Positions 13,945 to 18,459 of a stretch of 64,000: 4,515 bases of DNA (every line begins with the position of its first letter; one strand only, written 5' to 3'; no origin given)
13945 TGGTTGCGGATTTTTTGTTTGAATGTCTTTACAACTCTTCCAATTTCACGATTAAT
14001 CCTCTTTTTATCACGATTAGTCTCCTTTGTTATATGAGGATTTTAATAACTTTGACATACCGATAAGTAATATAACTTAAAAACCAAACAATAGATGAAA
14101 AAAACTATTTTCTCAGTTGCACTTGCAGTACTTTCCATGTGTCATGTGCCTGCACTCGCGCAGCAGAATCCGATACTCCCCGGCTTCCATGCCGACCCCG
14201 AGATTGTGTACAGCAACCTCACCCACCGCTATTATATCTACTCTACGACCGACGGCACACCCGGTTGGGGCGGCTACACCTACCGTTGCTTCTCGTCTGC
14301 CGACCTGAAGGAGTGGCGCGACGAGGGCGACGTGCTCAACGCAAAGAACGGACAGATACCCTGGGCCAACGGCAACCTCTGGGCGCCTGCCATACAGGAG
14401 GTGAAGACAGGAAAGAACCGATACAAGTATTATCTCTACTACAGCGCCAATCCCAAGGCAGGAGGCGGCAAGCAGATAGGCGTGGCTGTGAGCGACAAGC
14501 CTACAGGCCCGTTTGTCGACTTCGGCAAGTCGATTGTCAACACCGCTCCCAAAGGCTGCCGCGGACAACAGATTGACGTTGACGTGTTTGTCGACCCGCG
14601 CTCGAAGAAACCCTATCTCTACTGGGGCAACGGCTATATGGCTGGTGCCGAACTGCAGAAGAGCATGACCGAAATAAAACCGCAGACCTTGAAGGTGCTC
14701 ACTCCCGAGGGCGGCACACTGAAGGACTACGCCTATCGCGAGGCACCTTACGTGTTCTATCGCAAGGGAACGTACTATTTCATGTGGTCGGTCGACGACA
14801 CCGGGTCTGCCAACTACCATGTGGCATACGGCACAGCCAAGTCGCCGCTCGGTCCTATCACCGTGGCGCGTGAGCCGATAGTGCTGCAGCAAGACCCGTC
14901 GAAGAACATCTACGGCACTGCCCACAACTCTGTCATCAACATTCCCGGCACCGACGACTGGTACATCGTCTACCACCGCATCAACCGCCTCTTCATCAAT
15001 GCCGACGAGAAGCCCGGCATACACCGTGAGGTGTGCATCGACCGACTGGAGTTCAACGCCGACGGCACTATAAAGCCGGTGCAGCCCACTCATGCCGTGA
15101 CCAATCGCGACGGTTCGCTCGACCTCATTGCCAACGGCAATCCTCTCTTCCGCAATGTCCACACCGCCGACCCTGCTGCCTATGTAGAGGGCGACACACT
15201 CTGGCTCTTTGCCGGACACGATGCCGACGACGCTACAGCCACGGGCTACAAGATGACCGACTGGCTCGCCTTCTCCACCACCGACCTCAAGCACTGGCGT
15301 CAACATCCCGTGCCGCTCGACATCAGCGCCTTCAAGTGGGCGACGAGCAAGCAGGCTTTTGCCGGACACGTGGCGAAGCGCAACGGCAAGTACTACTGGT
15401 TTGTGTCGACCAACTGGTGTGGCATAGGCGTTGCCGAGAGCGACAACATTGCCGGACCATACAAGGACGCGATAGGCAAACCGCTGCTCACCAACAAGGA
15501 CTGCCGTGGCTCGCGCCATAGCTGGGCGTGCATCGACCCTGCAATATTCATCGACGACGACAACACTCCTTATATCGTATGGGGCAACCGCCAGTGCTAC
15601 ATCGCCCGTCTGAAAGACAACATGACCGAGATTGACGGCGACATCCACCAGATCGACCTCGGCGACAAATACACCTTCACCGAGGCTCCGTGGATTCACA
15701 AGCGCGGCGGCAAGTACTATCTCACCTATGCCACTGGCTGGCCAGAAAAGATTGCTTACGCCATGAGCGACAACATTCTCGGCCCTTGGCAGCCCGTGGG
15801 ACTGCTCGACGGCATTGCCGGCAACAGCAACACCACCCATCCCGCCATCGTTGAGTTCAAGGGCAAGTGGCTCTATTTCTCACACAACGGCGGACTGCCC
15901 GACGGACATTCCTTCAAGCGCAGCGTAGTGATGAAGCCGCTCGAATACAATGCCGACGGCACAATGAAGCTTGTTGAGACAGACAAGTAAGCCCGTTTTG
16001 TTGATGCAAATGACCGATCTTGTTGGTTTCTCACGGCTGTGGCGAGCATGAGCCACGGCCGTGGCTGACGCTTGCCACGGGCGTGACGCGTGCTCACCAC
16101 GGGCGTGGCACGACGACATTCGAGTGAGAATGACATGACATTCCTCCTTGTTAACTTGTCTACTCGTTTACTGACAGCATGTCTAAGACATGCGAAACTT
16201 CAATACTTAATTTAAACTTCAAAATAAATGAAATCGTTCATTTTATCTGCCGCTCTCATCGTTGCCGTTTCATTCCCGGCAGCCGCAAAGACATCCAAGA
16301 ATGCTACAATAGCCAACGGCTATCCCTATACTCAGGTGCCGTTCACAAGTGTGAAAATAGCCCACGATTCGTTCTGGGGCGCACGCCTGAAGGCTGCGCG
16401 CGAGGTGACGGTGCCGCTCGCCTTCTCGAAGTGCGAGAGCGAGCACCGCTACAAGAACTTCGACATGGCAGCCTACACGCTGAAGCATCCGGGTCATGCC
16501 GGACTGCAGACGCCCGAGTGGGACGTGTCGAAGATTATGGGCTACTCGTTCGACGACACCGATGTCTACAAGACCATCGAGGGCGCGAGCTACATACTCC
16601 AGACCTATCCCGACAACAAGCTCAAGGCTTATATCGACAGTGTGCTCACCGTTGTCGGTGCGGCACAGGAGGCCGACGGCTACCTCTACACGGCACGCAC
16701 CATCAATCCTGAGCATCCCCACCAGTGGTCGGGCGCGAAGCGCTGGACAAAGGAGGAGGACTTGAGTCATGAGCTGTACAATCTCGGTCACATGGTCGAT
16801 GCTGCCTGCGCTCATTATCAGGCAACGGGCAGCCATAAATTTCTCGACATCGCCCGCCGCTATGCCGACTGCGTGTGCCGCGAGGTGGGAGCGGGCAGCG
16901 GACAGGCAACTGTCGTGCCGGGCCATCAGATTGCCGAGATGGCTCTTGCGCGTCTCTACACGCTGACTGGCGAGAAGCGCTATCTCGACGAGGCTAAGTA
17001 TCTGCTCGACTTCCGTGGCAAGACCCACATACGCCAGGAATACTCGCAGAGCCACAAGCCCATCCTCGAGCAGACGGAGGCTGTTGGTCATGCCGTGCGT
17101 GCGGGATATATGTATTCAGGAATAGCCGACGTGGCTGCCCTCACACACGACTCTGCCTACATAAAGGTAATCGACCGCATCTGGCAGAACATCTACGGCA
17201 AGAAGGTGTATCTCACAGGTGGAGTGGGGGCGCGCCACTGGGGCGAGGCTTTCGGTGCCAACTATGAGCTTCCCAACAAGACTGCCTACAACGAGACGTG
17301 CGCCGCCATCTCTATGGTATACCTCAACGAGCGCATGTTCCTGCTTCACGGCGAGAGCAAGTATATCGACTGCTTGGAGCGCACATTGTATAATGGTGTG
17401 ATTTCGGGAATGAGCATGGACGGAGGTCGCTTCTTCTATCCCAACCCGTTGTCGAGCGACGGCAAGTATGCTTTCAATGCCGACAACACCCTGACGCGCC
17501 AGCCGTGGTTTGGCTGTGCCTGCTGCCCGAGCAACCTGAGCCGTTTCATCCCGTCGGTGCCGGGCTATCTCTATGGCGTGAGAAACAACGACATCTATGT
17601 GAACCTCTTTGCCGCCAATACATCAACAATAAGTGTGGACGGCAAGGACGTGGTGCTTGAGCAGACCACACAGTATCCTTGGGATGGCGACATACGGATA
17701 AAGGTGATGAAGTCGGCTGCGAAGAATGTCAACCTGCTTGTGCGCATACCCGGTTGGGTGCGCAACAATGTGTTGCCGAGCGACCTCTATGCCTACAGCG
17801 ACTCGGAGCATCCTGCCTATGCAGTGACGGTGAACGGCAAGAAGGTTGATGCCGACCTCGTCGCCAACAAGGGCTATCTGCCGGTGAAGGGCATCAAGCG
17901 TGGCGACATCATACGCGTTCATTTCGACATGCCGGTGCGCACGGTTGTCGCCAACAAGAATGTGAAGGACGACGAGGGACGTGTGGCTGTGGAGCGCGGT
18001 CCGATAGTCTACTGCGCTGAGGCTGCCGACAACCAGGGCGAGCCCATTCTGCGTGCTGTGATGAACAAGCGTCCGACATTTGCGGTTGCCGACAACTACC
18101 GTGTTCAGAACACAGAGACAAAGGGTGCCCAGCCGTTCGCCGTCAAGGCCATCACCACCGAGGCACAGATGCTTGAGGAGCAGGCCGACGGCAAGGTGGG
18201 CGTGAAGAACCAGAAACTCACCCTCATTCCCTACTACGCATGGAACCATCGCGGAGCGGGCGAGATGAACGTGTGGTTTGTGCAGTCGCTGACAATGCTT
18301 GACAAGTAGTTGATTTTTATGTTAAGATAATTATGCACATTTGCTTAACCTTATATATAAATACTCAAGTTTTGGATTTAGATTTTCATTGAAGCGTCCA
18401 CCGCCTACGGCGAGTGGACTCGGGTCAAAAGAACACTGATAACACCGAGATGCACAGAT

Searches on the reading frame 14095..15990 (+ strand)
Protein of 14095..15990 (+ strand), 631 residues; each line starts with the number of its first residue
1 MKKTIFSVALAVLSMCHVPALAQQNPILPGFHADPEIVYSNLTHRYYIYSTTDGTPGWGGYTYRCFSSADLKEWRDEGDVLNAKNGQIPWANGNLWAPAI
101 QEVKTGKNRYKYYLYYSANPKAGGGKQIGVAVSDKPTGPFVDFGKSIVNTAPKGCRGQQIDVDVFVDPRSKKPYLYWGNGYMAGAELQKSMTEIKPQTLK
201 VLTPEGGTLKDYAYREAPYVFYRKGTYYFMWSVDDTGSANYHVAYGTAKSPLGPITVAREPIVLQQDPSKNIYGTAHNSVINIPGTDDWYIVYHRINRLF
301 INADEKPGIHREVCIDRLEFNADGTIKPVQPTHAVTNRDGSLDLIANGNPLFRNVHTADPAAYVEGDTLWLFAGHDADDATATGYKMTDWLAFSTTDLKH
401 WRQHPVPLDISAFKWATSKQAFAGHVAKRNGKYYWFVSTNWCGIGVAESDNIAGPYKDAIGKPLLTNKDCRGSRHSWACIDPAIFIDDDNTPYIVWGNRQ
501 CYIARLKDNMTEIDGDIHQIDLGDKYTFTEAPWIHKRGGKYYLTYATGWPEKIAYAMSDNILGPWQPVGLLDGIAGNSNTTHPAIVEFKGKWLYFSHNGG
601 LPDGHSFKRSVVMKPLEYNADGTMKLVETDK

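Call 66: search_protein_families(library=pfam, proteins=[window:14095-15990:+], max_evalue=0.00001)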
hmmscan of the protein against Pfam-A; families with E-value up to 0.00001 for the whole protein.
window:14095-15990:+ (631 aa): 2 families
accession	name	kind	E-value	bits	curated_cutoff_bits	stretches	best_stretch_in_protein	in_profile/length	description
PF04616.20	Glyco_hydro_43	-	1.8e-106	356.2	32.2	2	24-326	2-288/288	Glycosyl hydrolases family 43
PF00251.26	Glyco_hydro_32N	-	9.8e-06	25.8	22.1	0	386-500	36-152/307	Glycosyl hydrolases family 32 N-terminal domain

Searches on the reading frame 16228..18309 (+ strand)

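Call 66: search_protein_families(library=pfam, proteins=[window:16228-18309:+], max_evalue=0.00001)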
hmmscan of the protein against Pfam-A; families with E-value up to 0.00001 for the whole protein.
window:16228-18309:+ (693 aa): 3 families
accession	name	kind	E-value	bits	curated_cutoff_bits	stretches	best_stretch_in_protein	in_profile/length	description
PF07944.18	Beta-AFase-like_GH127_cat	-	1.2e-115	387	24.9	1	46-445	5-375/376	Beta-L-arabinofuranosidase, GH127 catalytic domain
PF20737.2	Glyco_hydro127C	-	3.1e-24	84.9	23.7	1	570-684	1-70/71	Glycoside hydrolase family 127 C-terminal domain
PF20736.2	Glyco_hydro127M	-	6.5e-18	65.1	24.2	1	456-568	2-95/95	Beta-L-arabinofuranosidase, GH127 middle domain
